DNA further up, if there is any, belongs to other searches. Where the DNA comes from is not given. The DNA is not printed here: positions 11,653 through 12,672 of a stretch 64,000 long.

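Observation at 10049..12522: CsbB/YfhO-like two-gene module: GT-C gene translationally coupled to a polyprenol-phosphate sugar synthase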

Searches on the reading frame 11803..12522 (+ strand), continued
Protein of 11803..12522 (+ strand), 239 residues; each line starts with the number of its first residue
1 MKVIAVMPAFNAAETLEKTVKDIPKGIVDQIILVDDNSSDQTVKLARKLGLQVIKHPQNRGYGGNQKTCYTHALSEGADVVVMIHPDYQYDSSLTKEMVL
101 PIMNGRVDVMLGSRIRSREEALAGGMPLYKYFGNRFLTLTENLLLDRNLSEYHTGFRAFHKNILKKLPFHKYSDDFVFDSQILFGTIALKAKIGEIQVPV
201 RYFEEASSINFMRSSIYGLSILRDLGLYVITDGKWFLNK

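Call 39: fold_search(model_id=the predicted structure, library=pdb)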
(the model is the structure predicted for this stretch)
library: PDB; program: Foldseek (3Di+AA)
matches with E <= 10: 1757; with E <= 0.001: 360
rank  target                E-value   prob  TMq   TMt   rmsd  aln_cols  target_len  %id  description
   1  9asc_A                1.8e-12  1.00  0.66  0.51   4.3       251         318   19  Cryo-EM Structure of the Glycosyltransferase ArnC from Salmonella enterica in the UDP-bound State Determined on Talos  (released 2025-02-05)
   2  9bhe_A                3.8e-12  1.00  0.71  0.56   3.3       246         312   19  Salmonella undecaprenyl-phosphate 4-deoxy-4-formamido-L-arabinose transferase (ArnC) bound to UDP (released 2025-02-12)
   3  9ep0                  7.8e-12  1.00  0.68  0.49   4.2       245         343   20  Dolichyl phosphate mannose synthase in complex with donor (GDP-Man) and traces of acceptor (Dol55P) and product (Dol55P- (released 2025-10-01)
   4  5mlz                  2.0e-11  1.00  0.73  0.51   3.9       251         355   21  Dolichyl phosphate mannose synthase in complex with GDP and Mg2+ (released 2017-08-09)
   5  5mm1                  2.2e-11  1.00  0.70  0.50   3.8       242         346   20  Dolichyl phosphate mannose synthase in complex with GDP and dolichyl phosphate mannose (released 2017-08-09)
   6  9nyd_B                2.8e-11  1.00  0.68  0.55   3.9       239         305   18  Cryo-EM structure of the glycosyltransferase GtrB in the pre-catalysis and product-bound state (released 2025-12-17)
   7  9bhc_B                2.8e-11  1.00  0.65  0.52   4.0       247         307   19  Salmonella undecaprenyl-phosphate 4-deoxy-4-formamido-L-arabinose transferase (ArnC) (released 2025-02-12)
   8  9nyd_C                3.9e-11  1.00  0.67  0.54   3.8       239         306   19  Cryo-EM structure of the glycosyltransferase GtrB in the pre-catalysis and product-bound state (released 2025-12-17)
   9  5juc                  5.7e-11  1.00  0.70  0.61   4.2       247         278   16  Crystal structure of glucosyl-3-phosphoglycerate synthase from Mycobacterium tuberculosis in complex with Mn2+, uridine- (released 2017-05-24)
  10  9nyc_A                5.7e-11  1.00  0.68  0.53   4.1       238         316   18  Cryo-EM structure of the glycosyltransferase GtrB in the substrate-bound state (released 2025-12-17)
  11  8vxh_A                6.9e-11  1.00  0.66  0.52   3.6       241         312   20  Cryo-EM Structure of the Glycosyltransferase ArnC from Salmonella enterica in the Apo State Determined on Talos Arctic (released 2025-02-05)
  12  9bhc_A                8.3e-11  1.00  0.61  0.49   4.6       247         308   19  Salmonella undecaprenyl-phosphate 4-deoxy-4-formamido-L-arabinose transferase (ArnC) (released 2025-02-12)
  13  9bhe_B                8.9e-11  1.00  0.69  0.55   3.4       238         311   19  Salmonella undecaprenyl-phosphate 4-deoxy-4-formamido-L-arabinose transferase (ArnC) bound to UDP (released 2025-02-12)
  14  9nyd_A                1.1e-10  1.00  0.68  0.54   3.8       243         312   18  Cryo-EM structure of the glycosyltransferase GtrB in the pre-catalysis and product-bound state (released 2025-12-17)
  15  5jqx_B                1.3e-10  1.00  0.70  0.61   4.3       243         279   17  Crystal structure of glucosyl-3-phosphoglycerate synthase from Mycobacterium tuberculosis in complex with phosphoglyce (released 2017-05-24)
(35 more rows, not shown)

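Call 55: find_related_loci(query=A2, collection=metagenome_contigs, flank=4000)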
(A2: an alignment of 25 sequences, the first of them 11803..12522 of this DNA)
Query A2 (239 aa) in metagenome_contigs; peptide patterns used: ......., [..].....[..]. (x = any residue, [..] = any of these).
600 stretches matched a pattern (row limit reached: there are more); 551 encode a relative of the query (tblastn E <= 1e-3); the best 80 are kept; 80 distinct loci.
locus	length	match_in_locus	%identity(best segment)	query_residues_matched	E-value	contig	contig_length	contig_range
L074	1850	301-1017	90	1-239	7e-162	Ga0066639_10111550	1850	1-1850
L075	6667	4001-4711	77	1-237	6e-128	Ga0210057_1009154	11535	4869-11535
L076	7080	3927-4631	78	2-236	6e-126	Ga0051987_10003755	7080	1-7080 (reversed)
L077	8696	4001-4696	78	2-233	9e-125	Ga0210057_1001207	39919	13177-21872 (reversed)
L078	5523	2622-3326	75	2-236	9e-122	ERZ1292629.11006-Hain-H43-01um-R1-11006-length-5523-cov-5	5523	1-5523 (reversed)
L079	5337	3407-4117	72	1-237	2e-119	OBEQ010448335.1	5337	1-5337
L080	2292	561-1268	70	1-236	8e-119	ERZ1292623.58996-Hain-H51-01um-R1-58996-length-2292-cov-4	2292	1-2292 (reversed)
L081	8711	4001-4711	68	2-238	2e-111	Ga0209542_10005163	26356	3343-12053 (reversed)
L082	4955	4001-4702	65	3-236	9e-106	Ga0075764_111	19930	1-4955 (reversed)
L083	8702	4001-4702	65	3-236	1e-105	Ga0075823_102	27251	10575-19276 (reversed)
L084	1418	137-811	67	1-225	3e-113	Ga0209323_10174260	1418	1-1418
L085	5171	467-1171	65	2-236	1e-103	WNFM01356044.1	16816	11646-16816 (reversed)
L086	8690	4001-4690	66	7-236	3e-102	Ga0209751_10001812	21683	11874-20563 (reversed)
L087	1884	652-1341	63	1-230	1e-107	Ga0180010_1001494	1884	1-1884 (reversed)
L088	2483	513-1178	65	1-222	1e-105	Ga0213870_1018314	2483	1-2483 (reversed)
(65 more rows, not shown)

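Call 67: search_protein_representatives(protein=window:11803-12522:+)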
Query: 239 residues. Proteins with E-value up to 0.001 (for the whole library): 22648; up to 1e-10: 6199; up to 1e-30: 656. The best 150 are listed.
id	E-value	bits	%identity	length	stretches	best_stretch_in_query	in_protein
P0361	1.4e-83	296.2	58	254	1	2-230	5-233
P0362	8.5e-77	274.1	56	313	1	2-229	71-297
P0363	5.8e-76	271.3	56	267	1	2-228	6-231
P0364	1.0e-73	264.0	55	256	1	2-230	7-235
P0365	3.5e-73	262.2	56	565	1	2-223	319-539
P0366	1.7e-71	256.8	56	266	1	2-225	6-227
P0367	1.7e-71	256.7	58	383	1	1-224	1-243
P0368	7.1e-71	254.7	56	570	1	5-225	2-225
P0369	1.8e-70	253.4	52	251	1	2-230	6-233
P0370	5.1e-70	251.9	52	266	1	3-223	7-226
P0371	6.8e-70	251.5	51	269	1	2-231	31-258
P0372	1.2e-69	250.7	52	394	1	1-225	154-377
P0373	1.6e-69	250.3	52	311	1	2-229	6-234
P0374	4.0e-68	245.7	50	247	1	2-229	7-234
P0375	3.7e-67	242.5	52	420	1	2-230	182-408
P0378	1.7e-66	240.3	52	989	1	7-231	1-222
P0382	1.2e-65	237.6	52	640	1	4-229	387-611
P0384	2.0e-65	236.8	52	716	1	2-222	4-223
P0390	1.9e-64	233.7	52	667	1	4-230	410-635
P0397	1.7e-63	230.6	49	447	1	7-219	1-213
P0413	8.2e-61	221.8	49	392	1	4-228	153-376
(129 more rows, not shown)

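Call 69: search_protein_families(library=pfam, proteins=[P0367, P0382, P0390, P0378, P0384, P0397, P0365, P0368, P0375, P0413], max_evalue=0.001)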
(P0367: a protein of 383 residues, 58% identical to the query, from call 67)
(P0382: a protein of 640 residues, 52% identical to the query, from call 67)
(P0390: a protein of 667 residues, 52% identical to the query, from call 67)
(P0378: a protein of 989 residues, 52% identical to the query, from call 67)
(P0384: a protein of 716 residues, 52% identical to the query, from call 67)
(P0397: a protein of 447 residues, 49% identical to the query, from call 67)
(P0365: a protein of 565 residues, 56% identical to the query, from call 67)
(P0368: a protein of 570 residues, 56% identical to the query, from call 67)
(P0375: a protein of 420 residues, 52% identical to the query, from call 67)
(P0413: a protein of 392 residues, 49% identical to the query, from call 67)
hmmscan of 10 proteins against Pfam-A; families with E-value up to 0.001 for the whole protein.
P0367 (383 aa): 2 families
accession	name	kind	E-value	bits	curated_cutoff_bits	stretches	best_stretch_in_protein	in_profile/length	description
PF04138.20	GtrA_DPMS_TM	-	5.7e-23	81.8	26.1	1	257-373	1-117/117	GtrA/DPMS, transmembrane domain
PF00535.33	Glycos_transf_2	-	1.1e-13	51.9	23.3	1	5-184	2-165/168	Glycosyl transferase family 2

P0382 (640 aa): 2 families
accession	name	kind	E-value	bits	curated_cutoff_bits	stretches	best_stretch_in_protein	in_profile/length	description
PF00535.33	Glycos_transf_2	-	2.8e-17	63.6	23.3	1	388-548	2-166/168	Glycosyl transferase family 2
PF09594.16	GT87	-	3.1e-16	60.3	25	1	87-302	1-237/237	Glycosyltransferase family 87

P0390 (667 aa): 3 families
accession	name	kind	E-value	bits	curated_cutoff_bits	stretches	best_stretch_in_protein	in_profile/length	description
PF09594.16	GT87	-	3.7e-25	89.5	25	1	89-315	1-234/237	Glycosyltransferase family 87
PF00535.33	Glycos_transf_2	-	1.2e-18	68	23.3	1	411-570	2-165/168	Glycosyl transferase family 2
PF13641.12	Glyco_tranf_2_3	-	7.7e-06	26.5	27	1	410-529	4-131/230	Glycosyltransferase like family 2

P0378 (989 aa): 2 families
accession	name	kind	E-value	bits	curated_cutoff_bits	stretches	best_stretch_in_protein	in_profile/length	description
PF00535.33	Glycos_transf_2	-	4.1e-15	56.5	23.3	1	1-156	4-165/168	Glycosyl transferase family 2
PF07691.17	PA14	-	9.4e-15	55.1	24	1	850-975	3-142/147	PA14 domain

P0384 (716 aa): 1 family
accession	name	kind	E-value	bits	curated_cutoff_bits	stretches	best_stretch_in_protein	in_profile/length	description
PF00535.33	Glycos_transf_2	-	2.2e-20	73.7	23.3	1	7-166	2-165/168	Glycosyl transferase family 2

P0397 (447 aa): 1 family
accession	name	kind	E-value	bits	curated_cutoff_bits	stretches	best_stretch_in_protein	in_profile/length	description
PF00535.33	Glycos_transf_2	-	3.8e-20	72.9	23.3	1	1-160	4-166/168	Glycosyl transferase family 2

P0365 (565 aa): 10 families
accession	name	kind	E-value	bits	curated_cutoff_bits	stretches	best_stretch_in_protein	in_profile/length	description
PF13489.12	Methyltransf_23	-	3.5e-33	115.1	27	1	97-245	9-162/164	Methyltransferase domain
PF08241.18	Methyltransf_11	-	4.9e-20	72.4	21.2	1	111-200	1-95/95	Methyltransferase domain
PF00535.33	Glycos_transf_2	-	1.9e-19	70.6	23.3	1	323-482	3-166/168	Glycosyl transferase family 2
PF13649.12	Methyltransf_25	-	3.9e-16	60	27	1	111-196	2-97/97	Methyltransferase domain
PF08242.18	Methyltransf_12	-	1.6e-15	58.1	30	1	111-198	1-98/98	Methyltransferase domain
PF13847.12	Methyltransf_31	-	9.9e-13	48.4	27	1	109-212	6-121/145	Methyltransferase domain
PF07021.18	MetW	-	1.7e-07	31.5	21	1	104-193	11-103/193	Methionine biosynthesis protein MetW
PF01209.24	Ubie_methyltran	-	4.2e-07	30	20.1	1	90-201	33-152/233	ubiE/COQ5 methyltransferase family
PF02353.26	CMAS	-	0.0001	22.2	27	1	108-200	64-164/273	Mycolic acid cyclopropane synthetase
PF05175.20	MTS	-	0.00064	19.8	23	0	106-156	31-83/170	Methyltransferase small domain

P0368 (570 aa): 7 families
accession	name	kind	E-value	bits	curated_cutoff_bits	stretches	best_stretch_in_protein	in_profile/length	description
PF13489.12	Methyltransf_23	-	9e-23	81.2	27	1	332-484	9-161/164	Methyltransferase domain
PF00535.33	Glycos_transf_2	-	6.1e-21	75.5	23.3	1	2-164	2-164/168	Glycosyl transferase family 2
PF08241.18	Methyltransf_11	-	5.5e-11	43.4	21.2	1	355-439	7-95/95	Methyltransferase domain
PF13847.12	Methyltransf_31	-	2.2e-08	34.4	27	1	390-444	61-114/145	Methyltransferase domain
PF08242.18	Methyltransf_12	-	3.3e-08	34.6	30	1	350-437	2-98/98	Methyltransferase domain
PF13649.12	Methyltransf_25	-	9.2e-08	33.1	27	1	348-435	1-97/97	Methyltransferase domain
PF05219.18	DREV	-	9e-06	25.4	26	1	329-453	77-201/265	DREV methyltransferase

P0375 (420 aa): 6 families
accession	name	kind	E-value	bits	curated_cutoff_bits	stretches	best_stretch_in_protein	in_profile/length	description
PF00535.33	Glycos_transf_2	-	6.4e-27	95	23.3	1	185-344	2-166/168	Glycosyl transferase family 2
PF13242.12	Hydrolase_like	-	1.2e-14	54.4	22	1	99-172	2-75/75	HAD-hyrolase-like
PF08645.17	PNK3P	-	4.3e-11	43.3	22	1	3-128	2-126/161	Polynucleotide kinase 3 phosphatase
PF13419.12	HAD_2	-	1.9e-06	28.5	23.8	0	97-145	131-178/178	Haloacid dehalogenase-like hydrolase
PF00702.32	Hydrolase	-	1.1e-05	26.3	26.4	1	10-139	81-191/191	haloacid dehalogenase-like hydrolase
PF09419.16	PGP_phosphatase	-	0.00026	21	20.4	0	2-84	42-117/168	Mitochondrial PGP phosphatase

P0413 (392 aa): 2 families
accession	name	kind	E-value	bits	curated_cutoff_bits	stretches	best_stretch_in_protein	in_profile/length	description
PF00483.29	NTP_transferase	-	8.9e-17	61.9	21.2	1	5-139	103-241/245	Nucleotidyl transferase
PF00535.33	Glycos_transf_2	-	4e-14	53.3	23.3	1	154-312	2-164/168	Glycosyl transferase family 2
